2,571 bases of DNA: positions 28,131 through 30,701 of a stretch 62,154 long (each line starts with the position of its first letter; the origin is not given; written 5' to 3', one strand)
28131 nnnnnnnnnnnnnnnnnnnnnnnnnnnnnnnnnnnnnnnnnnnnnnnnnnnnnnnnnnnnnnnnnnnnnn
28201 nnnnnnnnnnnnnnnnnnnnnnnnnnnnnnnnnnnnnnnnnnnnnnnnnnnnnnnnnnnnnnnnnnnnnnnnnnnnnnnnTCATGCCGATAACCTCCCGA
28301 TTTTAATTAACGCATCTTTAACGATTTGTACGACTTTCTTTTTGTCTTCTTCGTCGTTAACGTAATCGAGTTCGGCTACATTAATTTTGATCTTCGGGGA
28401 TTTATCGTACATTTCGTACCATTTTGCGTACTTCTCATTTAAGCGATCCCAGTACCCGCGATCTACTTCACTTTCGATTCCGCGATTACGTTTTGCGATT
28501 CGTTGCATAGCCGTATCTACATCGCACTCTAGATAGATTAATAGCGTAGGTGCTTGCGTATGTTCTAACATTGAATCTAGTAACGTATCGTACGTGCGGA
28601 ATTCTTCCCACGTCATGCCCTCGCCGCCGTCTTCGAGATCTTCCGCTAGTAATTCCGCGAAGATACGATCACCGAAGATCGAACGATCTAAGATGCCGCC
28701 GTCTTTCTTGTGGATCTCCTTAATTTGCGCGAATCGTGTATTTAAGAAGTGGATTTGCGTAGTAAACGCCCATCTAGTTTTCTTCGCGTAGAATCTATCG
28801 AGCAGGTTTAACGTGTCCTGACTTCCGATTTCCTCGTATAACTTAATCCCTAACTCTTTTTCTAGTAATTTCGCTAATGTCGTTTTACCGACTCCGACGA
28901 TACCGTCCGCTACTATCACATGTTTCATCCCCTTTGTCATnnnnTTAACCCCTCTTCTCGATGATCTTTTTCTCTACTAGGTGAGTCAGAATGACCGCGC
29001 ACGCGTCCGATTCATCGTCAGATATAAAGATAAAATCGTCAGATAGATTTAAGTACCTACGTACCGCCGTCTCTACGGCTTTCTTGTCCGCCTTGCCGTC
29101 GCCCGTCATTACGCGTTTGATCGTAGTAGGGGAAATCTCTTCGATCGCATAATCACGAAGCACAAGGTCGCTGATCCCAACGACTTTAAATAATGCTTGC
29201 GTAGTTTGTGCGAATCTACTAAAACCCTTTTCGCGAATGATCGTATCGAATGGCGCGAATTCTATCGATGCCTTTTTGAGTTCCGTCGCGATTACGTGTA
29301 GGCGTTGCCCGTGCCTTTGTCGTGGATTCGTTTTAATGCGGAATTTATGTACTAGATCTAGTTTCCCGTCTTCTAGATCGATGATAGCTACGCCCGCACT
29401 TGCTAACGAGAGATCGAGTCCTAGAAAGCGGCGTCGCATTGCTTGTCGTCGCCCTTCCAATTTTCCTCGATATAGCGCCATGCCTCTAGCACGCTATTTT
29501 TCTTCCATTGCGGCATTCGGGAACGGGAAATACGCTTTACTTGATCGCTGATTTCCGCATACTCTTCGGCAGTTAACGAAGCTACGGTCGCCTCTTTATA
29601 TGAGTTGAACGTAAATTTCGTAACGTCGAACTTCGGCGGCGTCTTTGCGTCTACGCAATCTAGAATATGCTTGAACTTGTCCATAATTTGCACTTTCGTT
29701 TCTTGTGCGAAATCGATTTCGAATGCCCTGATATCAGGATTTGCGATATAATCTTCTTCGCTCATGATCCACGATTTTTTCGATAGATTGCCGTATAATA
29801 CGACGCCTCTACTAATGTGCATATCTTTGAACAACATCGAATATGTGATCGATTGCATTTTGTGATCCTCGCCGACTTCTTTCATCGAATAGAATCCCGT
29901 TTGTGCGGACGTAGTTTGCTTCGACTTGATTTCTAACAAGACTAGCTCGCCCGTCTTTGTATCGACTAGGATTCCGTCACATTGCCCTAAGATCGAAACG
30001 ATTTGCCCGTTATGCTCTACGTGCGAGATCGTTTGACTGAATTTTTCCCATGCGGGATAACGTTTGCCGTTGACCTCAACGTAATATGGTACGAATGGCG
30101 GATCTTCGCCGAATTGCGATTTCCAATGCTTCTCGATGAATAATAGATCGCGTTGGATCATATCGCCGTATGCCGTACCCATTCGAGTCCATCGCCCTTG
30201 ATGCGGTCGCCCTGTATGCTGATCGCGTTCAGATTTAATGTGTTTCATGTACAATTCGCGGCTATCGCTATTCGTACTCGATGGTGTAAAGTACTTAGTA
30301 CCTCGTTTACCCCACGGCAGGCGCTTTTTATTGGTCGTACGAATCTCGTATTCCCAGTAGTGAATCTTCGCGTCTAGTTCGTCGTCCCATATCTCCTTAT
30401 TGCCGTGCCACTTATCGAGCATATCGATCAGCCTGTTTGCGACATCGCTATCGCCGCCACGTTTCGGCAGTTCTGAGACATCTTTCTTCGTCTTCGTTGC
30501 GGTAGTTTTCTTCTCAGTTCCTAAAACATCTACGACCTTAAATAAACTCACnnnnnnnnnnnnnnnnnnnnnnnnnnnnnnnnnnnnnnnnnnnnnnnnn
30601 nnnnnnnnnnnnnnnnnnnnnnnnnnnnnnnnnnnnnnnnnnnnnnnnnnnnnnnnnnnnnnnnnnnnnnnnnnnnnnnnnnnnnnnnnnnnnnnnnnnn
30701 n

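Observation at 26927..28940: Translationally coupled dNK - Cys-rich peptide - NupC operon, part of a complete phage-borne deoxynucleoside import-and-salvage route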

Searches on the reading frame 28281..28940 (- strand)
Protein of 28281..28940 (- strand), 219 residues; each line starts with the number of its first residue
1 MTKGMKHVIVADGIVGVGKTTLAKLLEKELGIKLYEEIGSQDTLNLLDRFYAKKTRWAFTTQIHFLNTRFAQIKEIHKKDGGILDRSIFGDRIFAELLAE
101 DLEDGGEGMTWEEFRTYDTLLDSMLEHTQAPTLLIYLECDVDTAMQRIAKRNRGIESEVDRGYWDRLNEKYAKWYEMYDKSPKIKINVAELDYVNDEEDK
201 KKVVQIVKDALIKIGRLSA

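Call 3: search_protein_families(library=pfam, proteins=[window:28281-28940:-], max_evalue=0.01)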
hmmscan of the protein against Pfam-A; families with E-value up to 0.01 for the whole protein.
window:28281-28940:- (219 aa): 9 families
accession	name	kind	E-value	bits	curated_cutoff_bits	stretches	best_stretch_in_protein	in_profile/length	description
PF01712.25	dNK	-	1.6e-51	175.4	27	1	9-209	1-200/203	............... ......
PF13238.12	AAA_18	-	1.2e-07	32.6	29.4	1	13-153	5-116/128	AAA domain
PF13671.12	AAA_33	-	7e-07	30.1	27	1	121-171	88-140/143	AAA domain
PF13207.12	AAA_17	-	1.3e-06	29.2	27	0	110-154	82-126/136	AAA domain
PF02223.23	Thymidylate_kin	-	1.9e-06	28.1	27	1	123-190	109-175/185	Thymidylate kinase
PF13521.12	AAA_28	-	8.9e-06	26.4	27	1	13-104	6-99/164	AAA domain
PF01202.28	SKI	-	0.0013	19.3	22.1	0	129-184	83-138/159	Shikimate kinase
PF13189.12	Cytidylate_kin2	-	0.0025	18.5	28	0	13-37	6-30/176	Cytidylate kinase-like family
PF02367.23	TsaE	-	0.0058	17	26.6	1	6-50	21-62/128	Threonylcarbamoyl adenosine biosynthesis protein TsaE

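Call 8: search_dna_similar(query=window:28281-28940:-, collection=phages, mode=protein, max_rows=25)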
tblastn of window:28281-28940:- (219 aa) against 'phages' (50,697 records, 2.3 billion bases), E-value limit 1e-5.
Records with a match: 128; places in all: 129; records where one place covers at least 80% of the query: 121.
Best place of each record, by identity: <60% 128.
By first word of the organism name: Enterococcus 61; Lactobacillus 36; Bacillus 10; Listeria 9; Lactococcus 2; Acinetobacter 2; Exiguobacterium 1; Leuconostoc 1; Levilactobacillus 1; Aerococcus 1; and 4 more.
By host as written in the record: - 16; Lactobacillus plantarum 14; Enterococcus faecalis 10; Enterococcus faecium 9; Listeria monocytogenes 8; Lactobacillus brevis 7; Enterococcus sp. 6; Enterococcus faecalis ATCC 700802 / V583 4; and 33 more.
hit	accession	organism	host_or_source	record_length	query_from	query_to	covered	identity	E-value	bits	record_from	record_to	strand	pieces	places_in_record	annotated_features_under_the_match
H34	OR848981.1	Listeria phage LM 4-14-1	Listeria monocytogenes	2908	8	219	97%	37.8%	2e-29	120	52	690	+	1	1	record has no annotation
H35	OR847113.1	Listeria phage LM 4-11-1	Listeria monocytogenes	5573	8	219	97%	37.8%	2e-29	120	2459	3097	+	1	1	record has no annotation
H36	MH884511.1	Exiguobacterium phage vB_EalM-132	Exiguobacterium alkaliphilum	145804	4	207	93%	38.7%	1e-28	118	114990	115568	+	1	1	dck_1: deoxyadenosine/deoxycytidine kinase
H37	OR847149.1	Listeria phage LM 4-11-1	Listeria monocytogenes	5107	8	217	96%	36.8%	2e-28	117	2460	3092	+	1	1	record has no annotation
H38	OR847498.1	Listeria phage LM 4-11-1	Listeria monocytogenes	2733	8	214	95%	36.7%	6e-30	121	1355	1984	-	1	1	record has no annotation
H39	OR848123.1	Listeria phage LM 4-14-1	Listeria monocytogenes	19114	8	214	95%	36.7%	7e-30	121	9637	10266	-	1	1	record has no annotation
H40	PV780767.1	Leuconostoc phage phiLM33_01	Leuconostoc mesenteroides WIKIM 33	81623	8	214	95%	36.2%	1e-23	103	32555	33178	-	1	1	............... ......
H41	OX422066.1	Enterococcus phage Planchet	-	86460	8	218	96%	35.3%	1e-25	109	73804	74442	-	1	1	Nucleoside/nucleotide kinase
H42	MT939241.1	Enterococcus phage 9183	Enterococcus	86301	8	218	96%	35.3%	1e-25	109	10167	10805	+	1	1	deoxyguanosine kinase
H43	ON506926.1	Enterococcus phage TJE4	Enterococcus faecium strain UCH5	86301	8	218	96%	35.3%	1e-25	109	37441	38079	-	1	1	deoxyadenosine kinase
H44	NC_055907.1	Enterococcus phage 9183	Enterococcus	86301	8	218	96%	35.3%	1e-25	109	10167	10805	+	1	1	thymidylate kinase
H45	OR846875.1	Listeria phage LM 4-11-1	Listeria monocytogenes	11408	3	214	97%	34.5%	8e-26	110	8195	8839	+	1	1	record has no annotation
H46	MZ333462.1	Enterococcus phage GVEsP-1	Enterococcus sp.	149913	5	219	98%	33.6%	7e-22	99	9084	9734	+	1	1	NADH dehydrogenase [ubiquinone] 1 alpha subcomplex subunit 10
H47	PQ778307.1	Enterococcus phage SSBHU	Enterococcus faecium ATCC 35667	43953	8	219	97%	34.1%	7e-23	101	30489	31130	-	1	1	thymidylate kinase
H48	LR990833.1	Enterococcus phage Aramis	-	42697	8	219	97%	34.1%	2e-21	97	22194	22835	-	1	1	Nucleoside/nucleotide kinase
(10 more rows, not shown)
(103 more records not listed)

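Call 29: search_solved_structures(query=window:28281-28940:-, show_alignments=2)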
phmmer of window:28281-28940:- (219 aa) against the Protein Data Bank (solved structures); distinct sequences matched with E-value up to 0.001: 25.
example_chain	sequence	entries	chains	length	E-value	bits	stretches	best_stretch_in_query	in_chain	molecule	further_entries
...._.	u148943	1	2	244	1.1e-22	84.2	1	8-189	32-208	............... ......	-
2jas_A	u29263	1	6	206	1.1e-16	64.7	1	10-192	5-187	DEOXYGUANOSINE KINASE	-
2jaq_A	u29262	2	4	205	1.4e-16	64.3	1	11-192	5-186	DEOXYGUANOSINE KINASE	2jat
1j90_A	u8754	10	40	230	4.9e-09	39.6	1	8-192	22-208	Deoxyribonucleoside kinase | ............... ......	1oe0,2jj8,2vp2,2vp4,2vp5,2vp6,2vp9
1ot3_A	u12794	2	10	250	5.7e-09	39.4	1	8-192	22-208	Deoxyribonucleoside Kinase | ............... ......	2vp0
6ybh_A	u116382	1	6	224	7.9e-09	38.9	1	8-192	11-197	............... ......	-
2jcs_A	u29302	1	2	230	8.6e-09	38.8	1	8-192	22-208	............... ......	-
1zm7_A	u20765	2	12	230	2e-08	37.6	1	8-192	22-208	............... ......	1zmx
2a2z_A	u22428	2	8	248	1e-07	35.3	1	12-177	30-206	Deoxycytidine kinase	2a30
2ocp_A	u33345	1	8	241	3.7e-07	33.5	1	40-183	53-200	Deoxyguanosine kinase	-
2zi4_A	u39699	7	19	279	4e-07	33.4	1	42-177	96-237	Deoxycytidine kinase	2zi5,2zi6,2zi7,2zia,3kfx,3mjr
2no0_A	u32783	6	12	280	4e-07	33.4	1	42-177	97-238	Deoxycytidine kinase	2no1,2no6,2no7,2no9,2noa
2zi3_A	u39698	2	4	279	4.4e-07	33.3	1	42-176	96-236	Deoxycytidine kinase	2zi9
3qej_A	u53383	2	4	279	5.2e-07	33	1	43-177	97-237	Deoxycytidine kinase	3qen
4jlj_A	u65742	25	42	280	5.3e-07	33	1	43-177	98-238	Deoxycytidine kinase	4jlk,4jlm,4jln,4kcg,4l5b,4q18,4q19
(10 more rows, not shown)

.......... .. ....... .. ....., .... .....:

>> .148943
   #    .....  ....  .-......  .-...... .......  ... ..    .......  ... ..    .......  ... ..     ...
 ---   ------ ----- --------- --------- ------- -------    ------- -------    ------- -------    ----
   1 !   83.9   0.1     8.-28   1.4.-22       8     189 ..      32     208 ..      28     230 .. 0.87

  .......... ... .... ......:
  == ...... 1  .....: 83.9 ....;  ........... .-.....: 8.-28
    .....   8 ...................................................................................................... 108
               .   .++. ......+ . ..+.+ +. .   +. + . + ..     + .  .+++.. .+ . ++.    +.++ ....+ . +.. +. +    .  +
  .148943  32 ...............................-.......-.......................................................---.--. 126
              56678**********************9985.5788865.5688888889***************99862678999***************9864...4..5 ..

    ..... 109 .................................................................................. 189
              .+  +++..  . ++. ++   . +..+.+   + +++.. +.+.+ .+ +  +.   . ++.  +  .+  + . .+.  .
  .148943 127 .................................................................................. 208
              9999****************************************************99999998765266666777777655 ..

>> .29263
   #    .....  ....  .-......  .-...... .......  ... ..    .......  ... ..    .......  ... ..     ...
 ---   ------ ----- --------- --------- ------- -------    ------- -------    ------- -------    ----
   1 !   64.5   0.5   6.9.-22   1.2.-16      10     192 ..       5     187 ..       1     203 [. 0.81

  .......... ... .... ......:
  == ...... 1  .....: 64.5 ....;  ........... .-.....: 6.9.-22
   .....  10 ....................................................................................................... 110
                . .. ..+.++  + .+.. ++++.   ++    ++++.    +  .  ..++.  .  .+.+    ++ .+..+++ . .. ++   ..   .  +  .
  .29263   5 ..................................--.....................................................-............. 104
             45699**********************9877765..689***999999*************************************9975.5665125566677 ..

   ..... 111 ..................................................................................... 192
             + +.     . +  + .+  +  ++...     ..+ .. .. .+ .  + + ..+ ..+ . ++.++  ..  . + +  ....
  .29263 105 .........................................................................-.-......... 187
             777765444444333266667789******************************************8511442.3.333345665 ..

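Call 55: search_protein_families(library=ncbifam, proteins=[window:28281-28940:-], max_evalue=0.001)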
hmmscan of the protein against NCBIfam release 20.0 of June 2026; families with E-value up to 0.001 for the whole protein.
window:28281-28940:- (219 aa): 6 families
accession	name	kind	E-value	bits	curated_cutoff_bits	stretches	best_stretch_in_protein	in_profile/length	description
TIGR00041.1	DTMP_kinase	equivalog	6.8e-07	29.2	83.25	1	129-180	127-176/196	dTMP kinase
NF003012.0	PRK03839.1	equivalog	2.8e-05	24.1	152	0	9-34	3-28/180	putative kinase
TIGR02173.1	cyt_kin_arch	equivalog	4.5e-05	23.5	102.1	0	129-211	88-168/169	(d)CMP kinase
NF040667.1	hom_kin_desulfo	exception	6.6e-05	22.8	197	0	125-190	86-148/163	homoserine kinase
TIGR03574.1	selen_PSTK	equivalog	0.00013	21.5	290.5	0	128-210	93-170/249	L-seryl-tRNA(Sec) kinase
TIGR00150.1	T6A_YjeE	equivalog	0.00087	19.1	60.1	0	5-34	21-50/135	tRNA (adenosine(37)-N6)-threonylcarbamoyltransferase complex ATPase subunit type 1 TsaE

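Call 93: search_protein_families(library=phrogs, proteins=[window:28281-28940:-], max_evalue=0.00001)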
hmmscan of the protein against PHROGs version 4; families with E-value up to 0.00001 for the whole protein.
window:28281-28940:- (219 aa): 1 family
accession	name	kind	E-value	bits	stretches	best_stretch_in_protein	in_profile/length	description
phrog_761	-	other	6.5e-40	138.9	1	1-218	14-231/362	thymidylate kinase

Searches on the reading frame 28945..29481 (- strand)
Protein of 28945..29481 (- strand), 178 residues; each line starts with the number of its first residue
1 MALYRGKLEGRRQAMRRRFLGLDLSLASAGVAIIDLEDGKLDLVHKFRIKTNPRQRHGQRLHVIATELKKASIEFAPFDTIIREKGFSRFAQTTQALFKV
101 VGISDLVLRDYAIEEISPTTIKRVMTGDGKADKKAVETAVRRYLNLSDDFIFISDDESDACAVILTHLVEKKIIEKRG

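Call 3: search_protein_families(library=pfam, proteins=[window:28945-29481:-], max_evalue=0.01)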
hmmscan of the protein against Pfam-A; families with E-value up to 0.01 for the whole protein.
window:28945-29481:- (178 aa): 1 family
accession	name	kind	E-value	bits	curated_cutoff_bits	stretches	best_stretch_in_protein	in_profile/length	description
PF02075.23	RuvC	-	6.8e-13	49.2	22.2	1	20-167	2-148/148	Crossover junction endodeoxyribonuclease RuvC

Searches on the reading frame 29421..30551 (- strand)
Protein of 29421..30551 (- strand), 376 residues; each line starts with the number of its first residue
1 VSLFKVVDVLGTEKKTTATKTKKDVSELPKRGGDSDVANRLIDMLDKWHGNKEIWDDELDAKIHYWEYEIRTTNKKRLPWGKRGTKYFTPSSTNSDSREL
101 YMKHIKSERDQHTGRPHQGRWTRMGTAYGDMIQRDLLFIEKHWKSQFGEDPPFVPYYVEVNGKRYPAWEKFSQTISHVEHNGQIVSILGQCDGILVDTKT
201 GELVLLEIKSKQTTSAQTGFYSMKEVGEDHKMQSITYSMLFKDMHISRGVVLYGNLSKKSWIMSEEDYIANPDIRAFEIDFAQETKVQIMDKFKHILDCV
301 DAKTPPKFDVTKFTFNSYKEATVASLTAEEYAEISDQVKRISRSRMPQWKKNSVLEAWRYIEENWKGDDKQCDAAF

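Call 3: search_protein_families(library=pfam, proteins=[window:29421-30551:-], max_evalue=0.01)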
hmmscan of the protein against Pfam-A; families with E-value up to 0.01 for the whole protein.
window:29421-30551:- (376 aa): 0 families

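Call 41: search_protein_families(library=phrogs, proteins=[window:29421-30551:-], max_evalue=0.001)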
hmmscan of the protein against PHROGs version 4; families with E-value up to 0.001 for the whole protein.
window:29421-30551:- (376 aa): 1 family
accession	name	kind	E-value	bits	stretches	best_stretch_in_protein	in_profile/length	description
phrog_1706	-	DNA, RNA and nucleotide metabolism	3.3e-69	234.6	1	20-368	3-292/293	CRISPR/Cas system associated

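Call 82: find_related_loci(query=A4, collection=viral_contigs, flank=8000)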
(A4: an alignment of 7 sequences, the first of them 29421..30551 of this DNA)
Query A4 (376 aa) in viral_contigs; peptide patterns used: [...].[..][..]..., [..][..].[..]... (x = any residue, [..] = any of these).
93 stretches matched a pattern; 6 encode a relative of the query (tblastn E <= 1e-3); 6 distinct loci.
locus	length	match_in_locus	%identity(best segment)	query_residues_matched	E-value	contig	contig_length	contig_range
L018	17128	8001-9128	87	1-376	0e+0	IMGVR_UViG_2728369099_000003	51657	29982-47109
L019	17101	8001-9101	64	3-376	3e-170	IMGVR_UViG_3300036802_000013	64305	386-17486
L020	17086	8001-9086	65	2-367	2e-169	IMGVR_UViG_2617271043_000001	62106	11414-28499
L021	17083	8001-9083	65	3-366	2e-170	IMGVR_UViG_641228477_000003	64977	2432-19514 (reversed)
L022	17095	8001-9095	48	5-363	7e-111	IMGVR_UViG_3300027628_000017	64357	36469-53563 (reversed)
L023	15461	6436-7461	43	10-361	1e-84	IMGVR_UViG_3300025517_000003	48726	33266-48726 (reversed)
